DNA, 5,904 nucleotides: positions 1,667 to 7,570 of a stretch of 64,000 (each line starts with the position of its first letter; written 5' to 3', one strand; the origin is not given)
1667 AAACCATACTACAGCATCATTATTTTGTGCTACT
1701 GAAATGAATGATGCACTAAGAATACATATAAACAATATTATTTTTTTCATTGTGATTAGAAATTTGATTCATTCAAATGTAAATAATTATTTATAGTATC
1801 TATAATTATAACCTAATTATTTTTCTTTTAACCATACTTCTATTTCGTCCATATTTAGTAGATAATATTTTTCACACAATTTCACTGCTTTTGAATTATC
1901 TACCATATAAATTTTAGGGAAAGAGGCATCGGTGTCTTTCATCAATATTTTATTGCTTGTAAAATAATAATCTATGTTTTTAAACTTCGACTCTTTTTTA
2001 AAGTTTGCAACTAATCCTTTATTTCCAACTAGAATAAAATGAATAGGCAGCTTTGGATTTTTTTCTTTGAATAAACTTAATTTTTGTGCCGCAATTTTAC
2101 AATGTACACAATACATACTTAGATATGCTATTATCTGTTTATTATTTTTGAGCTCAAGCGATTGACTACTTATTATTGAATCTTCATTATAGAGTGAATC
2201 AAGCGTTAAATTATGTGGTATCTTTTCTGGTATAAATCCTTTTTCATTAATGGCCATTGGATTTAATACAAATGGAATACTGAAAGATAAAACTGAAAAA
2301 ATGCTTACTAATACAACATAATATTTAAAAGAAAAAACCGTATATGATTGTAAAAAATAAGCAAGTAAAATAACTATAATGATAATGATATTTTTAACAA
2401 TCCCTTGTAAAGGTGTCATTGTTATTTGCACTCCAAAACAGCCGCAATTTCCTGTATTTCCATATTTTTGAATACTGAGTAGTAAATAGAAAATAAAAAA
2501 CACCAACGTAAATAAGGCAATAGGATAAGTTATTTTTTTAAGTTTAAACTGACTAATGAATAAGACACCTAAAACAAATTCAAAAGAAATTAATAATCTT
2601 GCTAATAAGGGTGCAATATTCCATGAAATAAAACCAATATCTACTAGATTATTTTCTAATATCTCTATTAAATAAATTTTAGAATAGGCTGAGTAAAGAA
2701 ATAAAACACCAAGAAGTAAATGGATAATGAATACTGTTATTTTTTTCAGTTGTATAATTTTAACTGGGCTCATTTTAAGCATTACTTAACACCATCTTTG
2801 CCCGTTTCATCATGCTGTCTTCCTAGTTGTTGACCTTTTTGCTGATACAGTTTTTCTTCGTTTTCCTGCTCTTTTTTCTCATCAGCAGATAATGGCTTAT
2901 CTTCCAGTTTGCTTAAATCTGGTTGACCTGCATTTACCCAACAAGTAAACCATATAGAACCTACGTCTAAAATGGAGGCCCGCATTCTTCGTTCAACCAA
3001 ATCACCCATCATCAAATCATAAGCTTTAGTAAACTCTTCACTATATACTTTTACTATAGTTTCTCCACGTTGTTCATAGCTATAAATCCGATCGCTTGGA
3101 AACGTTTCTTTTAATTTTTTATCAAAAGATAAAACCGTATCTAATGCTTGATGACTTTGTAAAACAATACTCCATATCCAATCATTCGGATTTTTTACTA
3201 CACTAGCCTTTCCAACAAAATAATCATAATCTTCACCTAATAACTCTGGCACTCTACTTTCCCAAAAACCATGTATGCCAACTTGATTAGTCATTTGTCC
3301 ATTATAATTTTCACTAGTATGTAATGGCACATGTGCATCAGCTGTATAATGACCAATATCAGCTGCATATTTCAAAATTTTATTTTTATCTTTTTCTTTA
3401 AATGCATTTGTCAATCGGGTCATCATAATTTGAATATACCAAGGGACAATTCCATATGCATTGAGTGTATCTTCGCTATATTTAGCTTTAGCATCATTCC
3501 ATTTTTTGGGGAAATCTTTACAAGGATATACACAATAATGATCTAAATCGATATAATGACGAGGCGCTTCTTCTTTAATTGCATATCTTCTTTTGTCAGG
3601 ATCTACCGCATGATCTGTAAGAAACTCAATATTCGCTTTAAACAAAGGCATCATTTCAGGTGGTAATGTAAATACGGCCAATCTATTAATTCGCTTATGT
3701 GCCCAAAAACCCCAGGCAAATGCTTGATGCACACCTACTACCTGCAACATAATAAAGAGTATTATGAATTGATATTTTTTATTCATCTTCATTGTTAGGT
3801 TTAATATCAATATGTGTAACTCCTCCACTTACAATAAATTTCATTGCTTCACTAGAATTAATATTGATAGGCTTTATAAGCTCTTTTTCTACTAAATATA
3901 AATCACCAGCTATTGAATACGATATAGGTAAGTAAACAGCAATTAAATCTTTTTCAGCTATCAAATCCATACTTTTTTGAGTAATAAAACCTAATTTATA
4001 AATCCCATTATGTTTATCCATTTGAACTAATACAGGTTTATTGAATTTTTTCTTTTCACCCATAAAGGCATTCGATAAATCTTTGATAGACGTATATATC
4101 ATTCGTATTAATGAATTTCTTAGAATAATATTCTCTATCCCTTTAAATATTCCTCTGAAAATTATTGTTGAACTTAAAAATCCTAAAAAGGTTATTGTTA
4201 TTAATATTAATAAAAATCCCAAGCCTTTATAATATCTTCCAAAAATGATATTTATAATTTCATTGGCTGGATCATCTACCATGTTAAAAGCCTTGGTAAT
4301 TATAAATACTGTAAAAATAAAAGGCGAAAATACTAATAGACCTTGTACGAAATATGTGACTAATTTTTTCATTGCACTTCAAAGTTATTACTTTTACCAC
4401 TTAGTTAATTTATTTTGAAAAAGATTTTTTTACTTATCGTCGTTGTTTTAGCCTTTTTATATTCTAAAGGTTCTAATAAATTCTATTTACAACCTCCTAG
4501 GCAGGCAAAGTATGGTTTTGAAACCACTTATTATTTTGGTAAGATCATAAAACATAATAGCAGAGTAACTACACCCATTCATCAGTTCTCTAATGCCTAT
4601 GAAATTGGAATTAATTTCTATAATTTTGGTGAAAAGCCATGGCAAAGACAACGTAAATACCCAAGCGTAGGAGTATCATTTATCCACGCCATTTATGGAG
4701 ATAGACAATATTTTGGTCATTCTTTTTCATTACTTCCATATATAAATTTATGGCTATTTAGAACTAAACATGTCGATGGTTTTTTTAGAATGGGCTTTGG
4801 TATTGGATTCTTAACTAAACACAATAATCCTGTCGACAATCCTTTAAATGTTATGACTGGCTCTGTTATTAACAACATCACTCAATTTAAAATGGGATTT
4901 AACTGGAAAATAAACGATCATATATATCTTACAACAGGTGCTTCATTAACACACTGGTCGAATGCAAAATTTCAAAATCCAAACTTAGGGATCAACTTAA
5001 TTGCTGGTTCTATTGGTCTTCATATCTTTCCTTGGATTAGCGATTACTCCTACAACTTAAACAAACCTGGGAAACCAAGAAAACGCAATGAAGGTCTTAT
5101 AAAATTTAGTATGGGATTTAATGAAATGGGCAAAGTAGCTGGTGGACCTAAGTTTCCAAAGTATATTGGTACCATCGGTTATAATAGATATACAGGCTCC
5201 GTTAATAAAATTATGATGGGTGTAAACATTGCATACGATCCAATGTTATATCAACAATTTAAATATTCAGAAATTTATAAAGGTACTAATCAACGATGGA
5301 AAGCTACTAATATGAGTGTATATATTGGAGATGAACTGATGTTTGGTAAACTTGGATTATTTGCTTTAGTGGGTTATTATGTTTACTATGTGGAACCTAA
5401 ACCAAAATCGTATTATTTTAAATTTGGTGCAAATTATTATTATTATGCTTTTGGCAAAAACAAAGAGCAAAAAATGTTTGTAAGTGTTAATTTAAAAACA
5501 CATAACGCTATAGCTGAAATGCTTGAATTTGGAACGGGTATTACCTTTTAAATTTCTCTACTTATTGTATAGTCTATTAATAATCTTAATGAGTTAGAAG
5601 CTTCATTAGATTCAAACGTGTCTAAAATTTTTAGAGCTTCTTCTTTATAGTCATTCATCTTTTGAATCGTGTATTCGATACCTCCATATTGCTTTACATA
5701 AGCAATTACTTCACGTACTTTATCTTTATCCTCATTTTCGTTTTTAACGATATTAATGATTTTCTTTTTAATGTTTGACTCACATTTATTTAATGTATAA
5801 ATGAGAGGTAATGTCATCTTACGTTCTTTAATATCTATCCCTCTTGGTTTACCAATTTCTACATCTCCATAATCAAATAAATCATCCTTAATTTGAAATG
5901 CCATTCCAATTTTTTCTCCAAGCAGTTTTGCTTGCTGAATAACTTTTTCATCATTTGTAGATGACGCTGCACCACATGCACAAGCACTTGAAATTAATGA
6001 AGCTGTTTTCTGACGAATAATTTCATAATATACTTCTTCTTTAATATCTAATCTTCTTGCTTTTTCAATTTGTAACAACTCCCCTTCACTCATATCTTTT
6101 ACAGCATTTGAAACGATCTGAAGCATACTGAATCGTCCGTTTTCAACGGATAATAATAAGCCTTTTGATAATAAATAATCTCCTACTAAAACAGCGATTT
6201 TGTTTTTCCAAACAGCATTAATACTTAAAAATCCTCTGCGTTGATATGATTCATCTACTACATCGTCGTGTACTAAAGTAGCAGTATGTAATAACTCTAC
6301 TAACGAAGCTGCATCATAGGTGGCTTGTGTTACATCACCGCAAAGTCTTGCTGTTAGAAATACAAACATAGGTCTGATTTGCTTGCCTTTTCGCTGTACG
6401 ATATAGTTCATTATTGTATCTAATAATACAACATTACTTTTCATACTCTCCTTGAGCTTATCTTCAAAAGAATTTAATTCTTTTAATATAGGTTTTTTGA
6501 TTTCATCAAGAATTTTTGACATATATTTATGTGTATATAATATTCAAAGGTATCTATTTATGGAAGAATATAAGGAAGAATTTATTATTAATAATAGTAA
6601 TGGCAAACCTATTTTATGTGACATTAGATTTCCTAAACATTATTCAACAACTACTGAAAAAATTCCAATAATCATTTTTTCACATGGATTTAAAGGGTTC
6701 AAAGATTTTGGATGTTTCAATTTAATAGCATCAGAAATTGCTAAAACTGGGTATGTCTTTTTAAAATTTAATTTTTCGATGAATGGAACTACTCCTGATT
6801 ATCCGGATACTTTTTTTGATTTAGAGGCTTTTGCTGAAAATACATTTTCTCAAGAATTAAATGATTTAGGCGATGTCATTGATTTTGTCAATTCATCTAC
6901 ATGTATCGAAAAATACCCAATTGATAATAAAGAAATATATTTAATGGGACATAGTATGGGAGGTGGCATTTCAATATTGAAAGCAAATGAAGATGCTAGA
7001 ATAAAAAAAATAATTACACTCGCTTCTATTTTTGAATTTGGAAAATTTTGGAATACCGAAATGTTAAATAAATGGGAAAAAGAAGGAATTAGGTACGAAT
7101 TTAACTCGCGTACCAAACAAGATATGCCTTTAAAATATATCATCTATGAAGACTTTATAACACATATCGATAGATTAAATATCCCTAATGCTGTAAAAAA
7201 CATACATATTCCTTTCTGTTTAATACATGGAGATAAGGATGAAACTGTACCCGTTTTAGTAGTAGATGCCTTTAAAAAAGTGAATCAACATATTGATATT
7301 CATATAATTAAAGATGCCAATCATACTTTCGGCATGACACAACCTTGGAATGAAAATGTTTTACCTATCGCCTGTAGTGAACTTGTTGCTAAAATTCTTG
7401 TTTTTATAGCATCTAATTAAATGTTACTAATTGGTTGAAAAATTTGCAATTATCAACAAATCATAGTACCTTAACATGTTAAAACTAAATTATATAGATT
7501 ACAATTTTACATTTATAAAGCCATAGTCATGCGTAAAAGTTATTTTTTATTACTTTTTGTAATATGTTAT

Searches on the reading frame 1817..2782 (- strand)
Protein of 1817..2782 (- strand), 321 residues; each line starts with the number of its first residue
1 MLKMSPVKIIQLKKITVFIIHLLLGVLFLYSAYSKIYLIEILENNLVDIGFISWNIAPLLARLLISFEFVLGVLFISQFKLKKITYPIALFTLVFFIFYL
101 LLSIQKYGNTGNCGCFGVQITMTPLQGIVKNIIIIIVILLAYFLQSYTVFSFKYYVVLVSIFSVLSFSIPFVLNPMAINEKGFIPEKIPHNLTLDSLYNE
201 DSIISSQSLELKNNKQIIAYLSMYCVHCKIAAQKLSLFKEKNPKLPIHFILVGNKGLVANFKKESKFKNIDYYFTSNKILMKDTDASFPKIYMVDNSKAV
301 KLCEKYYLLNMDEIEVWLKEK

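Call 61: search_protein_families(library=pfam, proteins=[window:1817-2782:-], max_evalue=0.0001)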
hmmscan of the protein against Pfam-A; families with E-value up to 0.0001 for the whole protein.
window:1817-2782:- (321 aa): 1 family
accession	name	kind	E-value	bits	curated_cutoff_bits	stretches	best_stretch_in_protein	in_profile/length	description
PF07291.16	MauE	-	1.1e-20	74.6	27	1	14-143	2-127/128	Methylamine utilisation protein MauE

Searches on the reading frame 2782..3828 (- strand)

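Call 61: search_protein_families(library=pfam, proteins=[window:2782-3828:-], max_evalue=0.0001)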
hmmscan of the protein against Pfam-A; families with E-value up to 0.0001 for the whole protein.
window:2782-3828:- (348 aa): 1 family
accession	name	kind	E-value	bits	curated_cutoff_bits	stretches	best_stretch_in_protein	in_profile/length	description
PF02265.22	S1-P1_nuclease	-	2.8e-05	24.5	29.5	1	70-194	37-159/258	S1/P1 Nuclease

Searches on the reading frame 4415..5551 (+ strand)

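Call 61: search_protein_families(library=pfam, proteins=[window:4415-5551:+], max_evalue=0.0001)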
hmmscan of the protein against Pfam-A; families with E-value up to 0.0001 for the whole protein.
window:4415-5551:+ (378 aa): 1 family
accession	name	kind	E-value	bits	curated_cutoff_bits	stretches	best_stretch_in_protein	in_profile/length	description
PF09411.16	PagL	-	3.9e-11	43.7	23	1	62-202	3-135/136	Lipid A 3-O-deacylase (PagL)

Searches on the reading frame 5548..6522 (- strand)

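Call 61: search_protein_families(library=pfam, proteins=[window:5548-6522:-], max_evalue=0.0001)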
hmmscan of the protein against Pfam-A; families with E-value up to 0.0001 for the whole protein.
window:5548-6522:- (324 aa): 1 family
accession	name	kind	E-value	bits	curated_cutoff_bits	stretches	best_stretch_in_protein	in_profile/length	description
PF00348.22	polyprenyl_synt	-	6e-68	229.2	27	1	33-275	3-250/251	Polyprenyl synthetase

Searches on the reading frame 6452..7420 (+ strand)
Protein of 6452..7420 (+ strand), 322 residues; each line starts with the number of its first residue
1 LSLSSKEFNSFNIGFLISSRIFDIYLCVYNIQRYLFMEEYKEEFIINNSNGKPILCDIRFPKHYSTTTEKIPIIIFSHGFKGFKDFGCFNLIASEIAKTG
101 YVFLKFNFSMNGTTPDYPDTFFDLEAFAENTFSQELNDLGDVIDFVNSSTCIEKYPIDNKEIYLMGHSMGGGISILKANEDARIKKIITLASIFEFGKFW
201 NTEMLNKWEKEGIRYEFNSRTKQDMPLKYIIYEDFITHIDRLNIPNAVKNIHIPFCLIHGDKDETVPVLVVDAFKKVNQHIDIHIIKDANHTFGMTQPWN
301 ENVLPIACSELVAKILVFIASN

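Call 61: search_protein_families(library=pfam, proteins=[window:6452-7420:+], max_evalue=0.0001)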
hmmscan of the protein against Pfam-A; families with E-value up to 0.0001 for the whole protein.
window:6452-7420:+ (322 aa): 9 families
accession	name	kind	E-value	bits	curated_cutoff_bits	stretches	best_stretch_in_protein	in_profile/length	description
PF20434.5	BD-FAE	-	2.3e-10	40.8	26.8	1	127-268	58-205/215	BD-FAE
PF12146.15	Hydrolase_4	-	3.6e-09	36.7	27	1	73-199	6-116/239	Serine aminopeptidase, S33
PF00561.26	Abhydrolase_1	-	1.9e-08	34.7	25.8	1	72-196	1-105/245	alpha/beta hydrolase fold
PF03403.19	PAF-AH_p_II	-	2.4e-08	33.4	20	0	63-104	93-131/372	Platelet-activating factor acetylhydrolase, isoform II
PF01738.24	DLH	-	3.8e-08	33.6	21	0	67-186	9-123/217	Dienelactone hydrolase family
PF00326.27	Peptidase_S9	-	1.2e-07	31.9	22.6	1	137-296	43-192/213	Prolyl oligopeptidase family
PF20408.4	Abhydrolase_11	-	3e-07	30.8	27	0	248-297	123-171/193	Alpha/beta hydrolase domain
PF02230.22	Abhydrolase_2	-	4.3e-06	27.2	23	0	246-281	148-185/217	Phospholipase/Carboxylesterase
PF02129.25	Peptidase_S15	-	5e-05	23.5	23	0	128-196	69-132/262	X-Pro dipeptidyl-peptidase (S15 family)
